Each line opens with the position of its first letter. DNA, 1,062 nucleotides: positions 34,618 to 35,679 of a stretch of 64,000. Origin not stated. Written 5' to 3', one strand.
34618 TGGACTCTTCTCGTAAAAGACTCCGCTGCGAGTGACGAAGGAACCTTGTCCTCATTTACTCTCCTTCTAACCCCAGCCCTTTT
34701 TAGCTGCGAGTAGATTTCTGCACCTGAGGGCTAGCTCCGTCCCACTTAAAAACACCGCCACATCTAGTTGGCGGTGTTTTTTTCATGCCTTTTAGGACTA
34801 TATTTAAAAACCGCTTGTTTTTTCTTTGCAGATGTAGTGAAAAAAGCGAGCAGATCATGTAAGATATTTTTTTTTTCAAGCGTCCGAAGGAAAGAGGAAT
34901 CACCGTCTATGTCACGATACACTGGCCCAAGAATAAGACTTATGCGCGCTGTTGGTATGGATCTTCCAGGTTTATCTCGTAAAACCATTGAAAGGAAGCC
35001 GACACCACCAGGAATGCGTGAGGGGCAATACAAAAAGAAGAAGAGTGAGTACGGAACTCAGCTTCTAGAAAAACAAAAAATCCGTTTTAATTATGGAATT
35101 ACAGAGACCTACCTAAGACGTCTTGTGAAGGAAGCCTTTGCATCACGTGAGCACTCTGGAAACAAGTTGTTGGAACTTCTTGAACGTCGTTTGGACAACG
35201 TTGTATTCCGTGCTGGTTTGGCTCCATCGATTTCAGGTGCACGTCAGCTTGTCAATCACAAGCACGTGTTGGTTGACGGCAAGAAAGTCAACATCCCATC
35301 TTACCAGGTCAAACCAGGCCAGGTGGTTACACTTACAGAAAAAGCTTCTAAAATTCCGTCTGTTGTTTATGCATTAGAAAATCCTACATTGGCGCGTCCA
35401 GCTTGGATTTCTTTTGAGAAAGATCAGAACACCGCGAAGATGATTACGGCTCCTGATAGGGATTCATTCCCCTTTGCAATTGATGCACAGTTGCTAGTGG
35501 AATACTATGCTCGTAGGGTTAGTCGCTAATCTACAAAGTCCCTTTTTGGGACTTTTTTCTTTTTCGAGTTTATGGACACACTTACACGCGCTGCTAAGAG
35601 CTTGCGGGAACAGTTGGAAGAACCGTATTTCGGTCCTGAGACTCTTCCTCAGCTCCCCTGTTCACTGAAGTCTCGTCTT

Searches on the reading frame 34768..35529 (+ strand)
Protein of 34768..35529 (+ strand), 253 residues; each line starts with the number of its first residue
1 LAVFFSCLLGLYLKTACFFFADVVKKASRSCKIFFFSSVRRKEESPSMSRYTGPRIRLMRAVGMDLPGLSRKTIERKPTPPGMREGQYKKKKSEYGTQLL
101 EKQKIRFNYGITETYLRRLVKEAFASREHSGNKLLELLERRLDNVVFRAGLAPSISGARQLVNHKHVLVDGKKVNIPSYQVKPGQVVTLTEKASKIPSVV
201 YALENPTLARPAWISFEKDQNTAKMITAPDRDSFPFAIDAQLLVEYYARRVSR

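Call 10: search_protein_families(library=pfam, proteins=[window:34768-35529:+], max_evalue=0.001)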
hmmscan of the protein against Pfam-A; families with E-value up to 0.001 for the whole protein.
window:34768-35529:+ (253 aa): 2 families
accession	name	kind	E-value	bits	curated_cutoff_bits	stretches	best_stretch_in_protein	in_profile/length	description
PF01479.30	S4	-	1.2e-20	73.3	22.8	1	140-187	1-48/48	S4 domain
PF00163.24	Ribosomal_S4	-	4e-18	66.3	23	1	50-139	1-95/95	Ribosomal protein S4/S9 N-terminal domain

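Call 12: list_cluster_members(proteins=[P0001, P0008, P0012, P0010, window:34768-35529:+, window:38204-39703:+])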
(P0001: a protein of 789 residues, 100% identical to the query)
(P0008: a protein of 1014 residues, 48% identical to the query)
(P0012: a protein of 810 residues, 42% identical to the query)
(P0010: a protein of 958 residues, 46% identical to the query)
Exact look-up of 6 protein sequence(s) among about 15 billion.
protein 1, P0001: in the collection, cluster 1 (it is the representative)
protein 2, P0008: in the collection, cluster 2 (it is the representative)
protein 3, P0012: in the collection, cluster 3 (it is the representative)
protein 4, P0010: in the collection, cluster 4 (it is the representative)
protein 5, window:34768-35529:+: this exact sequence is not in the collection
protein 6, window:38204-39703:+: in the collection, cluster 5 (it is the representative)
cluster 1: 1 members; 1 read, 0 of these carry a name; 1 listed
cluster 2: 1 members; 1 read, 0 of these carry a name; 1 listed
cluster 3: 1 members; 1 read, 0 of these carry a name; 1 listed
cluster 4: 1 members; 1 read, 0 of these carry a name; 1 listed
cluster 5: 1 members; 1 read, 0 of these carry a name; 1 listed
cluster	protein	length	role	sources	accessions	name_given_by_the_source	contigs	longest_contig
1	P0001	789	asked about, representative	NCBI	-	-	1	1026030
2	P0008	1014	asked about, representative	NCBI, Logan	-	-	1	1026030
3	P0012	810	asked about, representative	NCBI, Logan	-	-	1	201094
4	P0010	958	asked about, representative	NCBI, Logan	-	-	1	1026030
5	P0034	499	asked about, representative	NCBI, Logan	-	-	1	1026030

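Call 64: find_homologous_proteins(query=window:34909-35526:+)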
Query window:34909-35526:+ (206 aa): 7993 proteins with E <= 0.001 among 8000 candidates; the best 120 are listed.
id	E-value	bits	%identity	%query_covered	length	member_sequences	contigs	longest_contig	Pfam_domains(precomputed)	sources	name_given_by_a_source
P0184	2.3e-130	450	100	100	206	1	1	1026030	PF00163.25,PF01479.31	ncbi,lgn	-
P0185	5.0e-126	436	96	100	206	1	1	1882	PF00163.25,PF01479.31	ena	-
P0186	1.2e-116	405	87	100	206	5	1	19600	PF00163.25,PF01479.31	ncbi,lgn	-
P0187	2.3e-116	404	89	100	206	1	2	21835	PF00163.25,PF01479.31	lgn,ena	-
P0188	4.1e-114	397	86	100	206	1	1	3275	PF00163.25,PF01479.31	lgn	-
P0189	9.7e-114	395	92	95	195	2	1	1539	PF00163.25,PF01479.31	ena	-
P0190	9.3e-108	376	83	100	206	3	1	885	PF00163.25,PF01479.31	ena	-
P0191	2.8e-105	368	79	100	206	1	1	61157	PF00163.25,PF01479.31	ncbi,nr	ncbi:MAG: 30S ribosomal protein S4 [Deltaproteobacteria bacterium]|nr:30S ribosomal protein S4 [Delt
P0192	1.0e-104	366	79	100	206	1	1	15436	PF00163.25,PF01479.31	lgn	-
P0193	4.4e-100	351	76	100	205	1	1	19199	PF00163.25,PF01479.31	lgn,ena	-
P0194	2.9e-98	345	94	83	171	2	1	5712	PF00163.25,PF01479.31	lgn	-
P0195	1.4e-97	343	74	100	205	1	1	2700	PF00163.25,PF01479.31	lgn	-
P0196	3.2e-96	338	73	99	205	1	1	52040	PF00163.25,PF01479.31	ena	-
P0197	4.3e-96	338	72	99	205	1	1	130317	PF00163.25,PF01479.31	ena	-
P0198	1.2e-95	336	74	100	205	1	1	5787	PF00163.25,PF01479.31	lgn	-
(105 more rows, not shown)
